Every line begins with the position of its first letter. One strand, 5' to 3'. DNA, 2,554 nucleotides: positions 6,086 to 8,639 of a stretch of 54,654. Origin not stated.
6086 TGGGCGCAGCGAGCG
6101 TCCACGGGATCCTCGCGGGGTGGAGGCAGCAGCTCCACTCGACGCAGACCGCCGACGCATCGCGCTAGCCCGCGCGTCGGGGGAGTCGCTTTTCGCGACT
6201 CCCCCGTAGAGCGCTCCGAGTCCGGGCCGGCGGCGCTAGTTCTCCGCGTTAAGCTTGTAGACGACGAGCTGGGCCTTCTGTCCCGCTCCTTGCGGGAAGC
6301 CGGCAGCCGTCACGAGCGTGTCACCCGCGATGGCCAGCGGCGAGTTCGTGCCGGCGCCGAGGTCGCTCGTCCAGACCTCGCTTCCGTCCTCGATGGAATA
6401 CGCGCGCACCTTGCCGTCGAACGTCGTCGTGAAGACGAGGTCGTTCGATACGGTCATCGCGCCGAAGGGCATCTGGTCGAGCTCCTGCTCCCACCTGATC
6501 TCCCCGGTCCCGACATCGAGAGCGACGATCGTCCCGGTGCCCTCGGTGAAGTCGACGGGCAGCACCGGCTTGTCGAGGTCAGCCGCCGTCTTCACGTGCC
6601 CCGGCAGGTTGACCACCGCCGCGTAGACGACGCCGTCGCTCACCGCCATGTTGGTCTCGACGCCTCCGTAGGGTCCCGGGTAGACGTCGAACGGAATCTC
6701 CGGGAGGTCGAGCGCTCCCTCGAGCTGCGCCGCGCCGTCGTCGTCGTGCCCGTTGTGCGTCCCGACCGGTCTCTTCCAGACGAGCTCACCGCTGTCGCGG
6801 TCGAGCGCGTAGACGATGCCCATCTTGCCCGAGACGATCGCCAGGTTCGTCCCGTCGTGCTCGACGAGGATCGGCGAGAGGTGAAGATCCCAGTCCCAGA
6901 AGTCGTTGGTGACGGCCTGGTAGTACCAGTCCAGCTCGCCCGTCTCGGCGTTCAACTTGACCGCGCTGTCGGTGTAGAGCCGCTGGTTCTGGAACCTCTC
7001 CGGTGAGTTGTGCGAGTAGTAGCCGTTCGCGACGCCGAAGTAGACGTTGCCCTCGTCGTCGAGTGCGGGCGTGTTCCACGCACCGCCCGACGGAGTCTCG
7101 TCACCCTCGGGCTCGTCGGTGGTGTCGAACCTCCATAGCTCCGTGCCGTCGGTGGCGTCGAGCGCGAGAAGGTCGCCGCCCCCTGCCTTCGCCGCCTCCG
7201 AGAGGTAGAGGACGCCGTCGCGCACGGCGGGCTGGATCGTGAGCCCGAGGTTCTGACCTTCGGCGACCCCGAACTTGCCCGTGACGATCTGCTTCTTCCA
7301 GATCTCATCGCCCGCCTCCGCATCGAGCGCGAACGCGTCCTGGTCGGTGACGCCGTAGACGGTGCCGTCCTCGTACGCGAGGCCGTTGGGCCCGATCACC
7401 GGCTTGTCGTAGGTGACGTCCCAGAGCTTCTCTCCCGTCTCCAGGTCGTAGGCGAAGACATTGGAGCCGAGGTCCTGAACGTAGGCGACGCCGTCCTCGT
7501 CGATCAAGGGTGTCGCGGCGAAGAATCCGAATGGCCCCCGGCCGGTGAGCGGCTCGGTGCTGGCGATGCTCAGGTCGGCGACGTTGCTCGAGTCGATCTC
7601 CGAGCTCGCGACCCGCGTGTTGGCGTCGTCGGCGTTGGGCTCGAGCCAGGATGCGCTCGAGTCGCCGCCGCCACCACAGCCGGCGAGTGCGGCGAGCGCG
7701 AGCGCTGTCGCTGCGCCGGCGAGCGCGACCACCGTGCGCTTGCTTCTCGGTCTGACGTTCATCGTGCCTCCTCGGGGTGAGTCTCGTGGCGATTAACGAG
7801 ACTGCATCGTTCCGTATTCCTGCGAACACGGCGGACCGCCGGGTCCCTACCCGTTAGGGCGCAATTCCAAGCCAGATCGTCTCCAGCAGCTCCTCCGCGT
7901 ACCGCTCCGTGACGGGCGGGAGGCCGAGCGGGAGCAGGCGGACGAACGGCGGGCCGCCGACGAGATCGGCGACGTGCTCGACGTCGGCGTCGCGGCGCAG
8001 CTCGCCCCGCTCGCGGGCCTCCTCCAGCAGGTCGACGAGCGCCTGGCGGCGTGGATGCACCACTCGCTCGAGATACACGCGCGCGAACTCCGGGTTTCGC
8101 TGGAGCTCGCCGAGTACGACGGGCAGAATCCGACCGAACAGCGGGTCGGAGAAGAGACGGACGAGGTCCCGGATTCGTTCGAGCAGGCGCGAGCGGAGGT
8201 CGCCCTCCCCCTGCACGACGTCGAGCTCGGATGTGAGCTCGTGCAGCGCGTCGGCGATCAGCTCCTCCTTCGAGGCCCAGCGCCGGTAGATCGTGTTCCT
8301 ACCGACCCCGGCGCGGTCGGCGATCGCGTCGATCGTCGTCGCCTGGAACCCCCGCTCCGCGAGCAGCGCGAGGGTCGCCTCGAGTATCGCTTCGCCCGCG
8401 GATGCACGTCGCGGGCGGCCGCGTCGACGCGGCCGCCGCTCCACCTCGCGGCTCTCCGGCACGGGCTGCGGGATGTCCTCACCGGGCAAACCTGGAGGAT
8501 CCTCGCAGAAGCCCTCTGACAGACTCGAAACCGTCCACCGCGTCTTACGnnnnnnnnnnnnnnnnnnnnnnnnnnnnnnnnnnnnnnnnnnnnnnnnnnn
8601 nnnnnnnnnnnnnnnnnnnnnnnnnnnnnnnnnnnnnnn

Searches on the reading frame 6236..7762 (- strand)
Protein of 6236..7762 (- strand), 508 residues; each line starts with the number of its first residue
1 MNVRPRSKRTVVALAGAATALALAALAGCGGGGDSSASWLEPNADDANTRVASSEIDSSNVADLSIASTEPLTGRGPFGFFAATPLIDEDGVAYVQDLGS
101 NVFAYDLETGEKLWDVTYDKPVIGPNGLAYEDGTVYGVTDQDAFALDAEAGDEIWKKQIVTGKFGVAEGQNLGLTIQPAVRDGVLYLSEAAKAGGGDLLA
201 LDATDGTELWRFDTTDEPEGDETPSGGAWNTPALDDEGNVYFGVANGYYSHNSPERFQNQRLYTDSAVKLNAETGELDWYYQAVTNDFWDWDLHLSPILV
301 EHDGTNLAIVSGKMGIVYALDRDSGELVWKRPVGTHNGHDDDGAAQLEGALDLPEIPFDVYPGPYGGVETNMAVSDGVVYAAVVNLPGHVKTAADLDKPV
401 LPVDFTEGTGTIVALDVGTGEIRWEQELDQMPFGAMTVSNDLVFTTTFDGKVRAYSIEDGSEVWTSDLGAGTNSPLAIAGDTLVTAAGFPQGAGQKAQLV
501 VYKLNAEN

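Call 23: search_protein_families(library=pfam, proteins=[window:6236-7762:-])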
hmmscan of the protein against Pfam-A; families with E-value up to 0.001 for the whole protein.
window:6236-7762:- (508 aa): 4 families
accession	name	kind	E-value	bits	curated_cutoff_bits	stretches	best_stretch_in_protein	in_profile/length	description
PF13360.13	PQQ_2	-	5.4e-36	124.8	27.6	3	314-484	2-122/233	Outer membrane protein assembly factor BamB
PF01011.28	PQQ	-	6.4e-36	124.6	26.7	1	43-330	5-337/595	Glucose/ethanol/alcohol dehydrogenase, beta-propeller domain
PF13570.13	Beta-prop_ACSF4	-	2.1e-16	60.7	133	2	408-470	153-214/329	Beta-alanine-activating enzyme, beta-propeller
PF25293.1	Beta-prop_EMC1_N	-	8.8e-06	26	34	0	412-476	43-111/219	EMC1 N-terminal beta-propeller domain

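Call 27: find_homologous_proteins(query=window:6236-7762:-, max_evalue=1e-30)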
Query window:6236-7762:- (508 aa): 1608 proteins with E <= 1e-30 among 8000 candidates; the best 120 are listed.
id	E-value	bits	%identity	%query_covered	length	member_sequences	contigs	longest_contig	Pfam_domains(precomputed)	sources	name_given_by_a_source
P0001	0.0e+0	1079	94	100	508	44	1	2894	PF01011.29,PF13360.14,PF13570.14,PF25293.2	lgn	-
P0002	0.0e+0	1016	88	100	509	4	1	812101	PF01011.29,PF13360.14,PF13570.14,PF25293.2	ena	-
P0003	0.0e+0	1013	88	100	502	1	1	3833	PF01011.29,PF13360.14,PF13570.14,PF25293.2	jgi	jgi:outer membrane protein assembly factor BamB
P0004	1.2e-294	996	87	100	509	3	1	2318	PF01011.29,PF13360.14,PF13570.14,PF25293.2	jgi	jgi:outer membrane protein assembly factor BamB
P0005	9.0e-294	993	88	94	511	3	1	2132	PF01011.29,PF13360.14,PF13570.14,PF25293.2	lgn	-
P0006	2.3e-292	988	86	100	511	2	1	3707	PF01011.29,PF13360.14,PF13570.14,PF25293.2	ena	-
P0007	7.1e-292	987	86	94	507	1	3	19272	PF01011.29,PF13360.14,PF13570.14,PF25293.2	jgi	jgi:outer membrane protein assembly factor BamB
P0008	7.9e-288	973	85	94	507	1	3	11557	PF01011.29,PF13360.14,PF13570.14,PF25293.2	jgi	jgi:outer membrane protein assembly factor BamB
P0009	8.3e-288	973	85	99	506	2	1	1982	PF01011.29,PF13360.14,PF13570.14,PF25293.2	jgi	jgi:outer membrane protein assembly factor BamB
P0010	6.5e-286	967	85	96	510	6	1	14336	PF01011.29,PF13360.14,PF13570.14,PF25293.2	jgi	jgi:outer membrane protein assembly factor BamB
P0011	1.6e-281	953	80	100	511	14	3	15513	PF01011.29,PF13360.14,PF13570.14,PF25293.2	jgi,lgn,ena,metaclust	metaclust:\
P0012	1.3e-279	946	84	95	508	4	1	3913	PF01011.29,PF13360.14,PF13570.14,PF25293.2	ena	-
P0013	7.5e-249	845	77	93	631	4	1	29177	PF01011.29,PF13360.14,PF00127.27,PF13473.13,PF13570.14,PF25293.2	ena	-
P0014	4.1e-247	839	72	99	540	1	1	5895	PF01011.29,PF13360.14,PF13570.14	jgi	jgi:outer membrane protein assembly factor BamB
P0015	5.7e-243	825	75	93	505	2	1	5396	PF01011.29,PF13360.14,PF13570.14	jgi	jgi:outer membrane protein assembly factor BamB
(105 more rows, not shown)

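Call 28: find_encoding_contigs(protein=P0002, flank=10000, max_places=3)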
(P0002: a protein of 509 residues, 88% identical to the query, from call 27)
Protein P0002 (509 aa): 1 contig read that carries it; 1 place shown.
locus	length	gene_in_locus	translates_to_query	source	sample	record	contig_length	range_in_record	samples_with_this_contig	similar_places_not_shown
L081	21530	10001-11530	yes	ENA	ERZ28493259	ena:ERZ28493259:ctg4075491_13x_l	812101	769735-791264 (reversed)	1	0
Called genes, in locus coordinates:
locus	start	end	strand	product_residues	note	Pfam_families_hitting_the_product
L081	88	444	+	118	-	-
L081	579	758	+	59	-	-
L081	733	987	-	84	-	-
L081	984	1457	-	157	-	PF00903:Glyoxalase, PF13669:Glyoxalase_4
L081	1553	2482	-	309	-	PF14023:Bestrophin-like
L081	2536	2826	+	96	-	-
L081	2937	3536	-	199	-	PF00989:PAS, PF08448:PAS_4, PF13426:PAS_9 (weak), PF00196:GerE, PF04545:Sigma70_r4 (weak), PF08281:Sigma70_r4_2, PF13936:HTH_38 (weak), PF13384:HTH_23 (weak), +3 more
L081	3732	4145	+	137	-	PF01479:S4, PF28601:HSP15_C (weak)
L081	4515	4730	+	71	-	-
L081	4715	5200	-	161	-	-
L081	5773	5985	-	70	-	PF11146:DUF2905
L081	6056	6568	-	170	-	PF04525:LOR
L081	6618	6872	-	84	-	-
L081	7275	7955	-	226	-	PF05988:DUF899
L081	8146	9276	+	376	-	PF06224:AlkZ-like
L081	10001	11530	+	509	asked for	PF25293:Beta-prop_EMC1_N (faint), PF13360:PQQ_2, PF01011:PQQ, PF13570:Beta-prop_ACSF4 (weak), PF13360:PQQ_2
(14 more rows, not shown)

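Call 29: find_encoding_contigs(protein=P0007, flank=10000, max_places=3)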
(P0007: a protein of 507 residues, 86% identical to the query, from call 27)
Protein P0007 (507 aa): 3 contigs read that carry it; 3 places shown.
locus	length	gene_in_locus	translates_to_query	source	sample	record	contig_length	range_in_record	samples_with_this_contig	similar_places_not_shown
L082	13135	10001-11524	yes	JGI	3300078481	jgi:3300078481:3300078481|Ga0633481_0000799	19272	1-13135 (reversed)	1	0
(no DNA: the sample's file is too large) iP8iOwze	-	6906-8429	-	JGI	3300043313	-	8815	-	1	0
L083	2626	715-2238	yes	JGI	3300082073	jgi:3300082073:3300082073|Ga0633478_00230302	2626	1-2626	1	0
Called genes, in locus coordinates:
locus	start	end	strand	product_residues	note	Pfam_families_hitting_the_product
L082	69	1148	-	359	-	PF00044:Gp_dh_N, PF02800:Gp_dh_C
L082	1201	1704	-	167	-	PF00582:Usp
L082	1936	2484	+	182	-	PF00582:Usp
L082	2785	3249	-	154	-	-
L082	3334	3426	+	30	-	-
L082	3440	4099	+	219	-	PF02525:Flavodoxin_2, PF03358:FMN_red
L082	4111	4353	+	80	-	PF10944:DUF2630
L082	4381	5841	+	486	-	PF07690:MFS_1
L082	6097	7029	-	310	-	PF00903:Glyoxalase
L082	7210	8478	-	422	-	PF07992:Pyr_redox_2, PF12831:FAD_oxidored (faint), PF13450:NAD_binding_8 (faint), PF13738:Pyr_redox_3, PF00070:Pyr_redox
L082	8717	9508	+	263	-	PF00582:Usp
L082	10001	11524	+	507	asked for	PF01011:PQQ, PF25293:Beta-prop_EMC1_N (faint), PF13360:PQQ_2, PF13570:Beta-prop_ACSF4, PF13360:PQQ_2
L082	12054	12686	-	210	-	-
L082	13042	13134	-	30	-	?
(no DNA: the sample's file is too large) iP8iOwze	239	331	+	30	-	-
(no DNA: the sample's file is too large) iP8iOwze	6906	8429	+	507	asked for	PF01011:PQQ, PF25293:Beta-prop_EMC1_N (faint), PF13360:PQQ_2, PF13570:Beta-prop_ACSF4, PF13360:PQQ_2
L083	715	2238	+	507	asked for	PF01011:PQQ, PF25293:Beta-prop_EMC1_N (faint), PF13360:PQQ_2, PF13570:Beta-prop_ACSF4, PF13360:PQQ_2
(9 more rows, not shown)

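Call 67: find_encoding_contigs(protein=P0001, flank=10000, max_places=4)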
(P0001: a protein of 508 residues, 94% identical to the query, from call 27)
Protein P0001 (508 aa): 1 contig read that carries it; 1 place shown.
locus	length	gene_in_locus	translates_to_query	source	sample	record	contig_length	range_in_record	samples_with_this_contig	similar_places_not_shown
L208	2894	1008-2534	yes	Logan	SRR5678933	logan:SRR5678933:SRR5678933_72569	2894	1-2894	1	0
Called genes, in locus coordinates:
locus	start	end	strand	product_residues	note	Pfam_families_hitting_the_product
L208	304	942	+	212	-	PF00440:TetR_N, PF16859:TetR_C_11, PF14246:TetR_C_7 (weak)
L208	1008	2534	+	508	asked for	PF13360:PQQ_2, PF13570:Beta-prop_ACSF4 (faint), PF25293:Beta-prop_EMC1_N (faint), PF01011:PQQ, PF13360:PQQ_2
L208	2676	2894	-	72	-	?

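Call 68: find_encoding_contigs(protein=P0010, flank=10000, max_places=3)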
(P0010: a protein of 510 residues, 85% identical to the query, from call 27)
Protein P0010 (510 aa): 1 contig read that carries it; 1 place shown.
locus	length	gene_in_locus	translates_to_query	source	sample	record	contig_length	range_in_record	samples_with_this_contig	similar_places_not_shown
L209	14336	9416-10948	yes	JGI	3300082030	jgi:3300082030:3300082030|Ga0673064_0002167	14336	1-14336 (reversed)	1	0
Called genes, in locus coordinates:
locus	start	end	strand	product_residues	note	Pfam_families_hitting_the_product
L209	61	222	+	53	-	-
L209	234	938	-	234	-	PF02557:VanY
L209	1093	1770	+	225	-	PF00072:Response_reg, PF00486:Trans_reg_C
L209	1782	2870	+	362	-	PF00672:HAMP, PF00512:HisKA, PF02518:HATPase_c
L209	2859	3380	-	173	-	PF12680:SnoaL_2 (weak), PF13474:SnoaL_3, PF14534:DUF4440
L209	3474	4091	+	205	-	PF00440:TetR_N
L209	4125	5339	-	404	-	PF00211:Guanylate_cyc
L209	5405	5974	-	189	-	PF01872:RibD_C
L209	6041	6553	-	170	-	PF10604:Polyketide_cyc2 (weak), PF08327:AHSA1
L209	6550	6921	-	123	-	PF12840:HTH_20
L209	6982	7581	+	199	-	PF01872:RibD_C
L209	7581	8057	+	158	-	PF01243:PNPOx_N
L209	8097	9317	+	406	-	PF06224:AlkZ-like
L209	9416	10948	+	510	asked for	PF01011:PQQ, PF13360:PQQ_2, PF25293:Beta-prop_EMC1_N (faint), PF13570:Beta-prop_ACSF4, PF13360:PQQ_2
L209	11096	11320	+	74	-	-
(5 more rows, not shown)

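Call 75: find_encoding_contigs(protein=P0003, flank=10000, max_places=3)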
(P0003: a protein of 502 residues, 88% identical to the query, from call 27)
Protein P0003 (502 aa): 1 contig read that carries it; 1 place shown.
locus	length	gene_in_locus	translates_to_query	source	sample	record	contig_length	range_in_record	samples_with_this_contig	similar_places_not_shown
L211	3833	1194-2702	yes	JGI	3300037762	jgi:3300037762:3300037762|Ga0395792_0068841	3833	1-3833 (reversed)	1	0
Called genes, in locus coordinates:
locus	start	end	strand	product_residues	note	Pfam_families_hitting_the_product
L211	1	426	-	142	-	?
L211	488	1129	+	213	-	PF00440:TetR_N, PF16859:TetR_C_11, PF14246:TetR_C_7 (weak)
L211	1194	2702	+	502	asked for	PF01011:PQQ, PF13570:Beta-prop_ACSF4 (weak), PF25293:Beta-prop_EMC1_N (faint), PF13360:PQQ_2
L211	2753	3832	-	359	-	?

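Call 76: find_encoding_contigs(protein=P0006, flank=10000, max_places=3)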
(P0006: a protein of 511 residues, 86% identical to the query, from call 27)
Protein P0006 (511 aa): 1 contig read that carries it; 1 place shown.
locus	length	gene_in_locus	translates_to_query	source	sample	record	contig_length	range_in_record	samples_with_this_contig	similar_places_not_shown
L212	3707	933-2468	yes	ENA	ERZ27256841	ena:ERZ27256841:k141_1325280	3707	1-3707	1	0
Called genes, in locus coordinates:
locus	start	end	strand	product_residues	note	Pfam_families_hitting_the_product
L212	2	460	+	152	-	?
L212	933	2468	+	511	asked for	PF13570:Beta-prop_ACSF4 (faint), PF25293:Beta-prop_EMC1_N (faint), PF13360:PQQ_2, PF01011:PQQ, PF13360:PQQ_2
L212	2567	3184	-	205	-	PF01872:RibD_C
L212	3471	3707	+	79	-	?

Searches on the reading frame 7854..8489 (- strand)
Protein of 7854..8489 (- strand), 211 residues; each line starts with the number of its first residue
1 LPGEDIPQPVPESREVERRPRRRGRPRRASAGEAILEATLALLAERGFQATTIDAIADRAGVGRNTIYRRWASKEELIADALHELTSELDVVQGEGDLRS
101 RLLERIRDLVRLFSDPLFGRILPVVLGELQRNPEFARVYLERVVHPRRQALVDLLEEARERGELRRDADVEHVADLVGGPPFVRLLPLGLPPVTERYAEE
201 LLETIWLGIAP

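Call 23: search_protein_families(library=pfam, proteins=[window:7854-8489:-])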
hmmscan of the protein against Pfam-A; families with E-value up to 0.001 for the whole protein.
window:7854-8489:- (211 aa): 5 families
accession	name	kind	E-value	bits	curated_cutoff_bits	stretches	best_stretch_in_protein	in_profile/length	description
PF16859.10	TetR_C_11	-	2.8e-26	92.5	32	1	95-204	4-112/113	Tetracyclin repressor-like, C-terminal domain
PF00440.29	TetR_N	-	3.8e-18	65.4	24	1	35-79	1-45/47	Bacterial regulatory proteins, tetR family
PF14246.11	TetR_C_7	-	4.4e-09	36.8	22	1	102-195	3-99/119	AefR-like transcriptional repressor, C-terminal domain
PF16925.10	TetR_C_13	-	0.00018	22.3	27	1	126-175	31-80/109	Tetracyclin repressor-like, C-terminal domain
PF02796.21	HTH_7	-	0.00076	20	23.8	0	51-73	22-44/45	Helix-turn-helix domain of resolvase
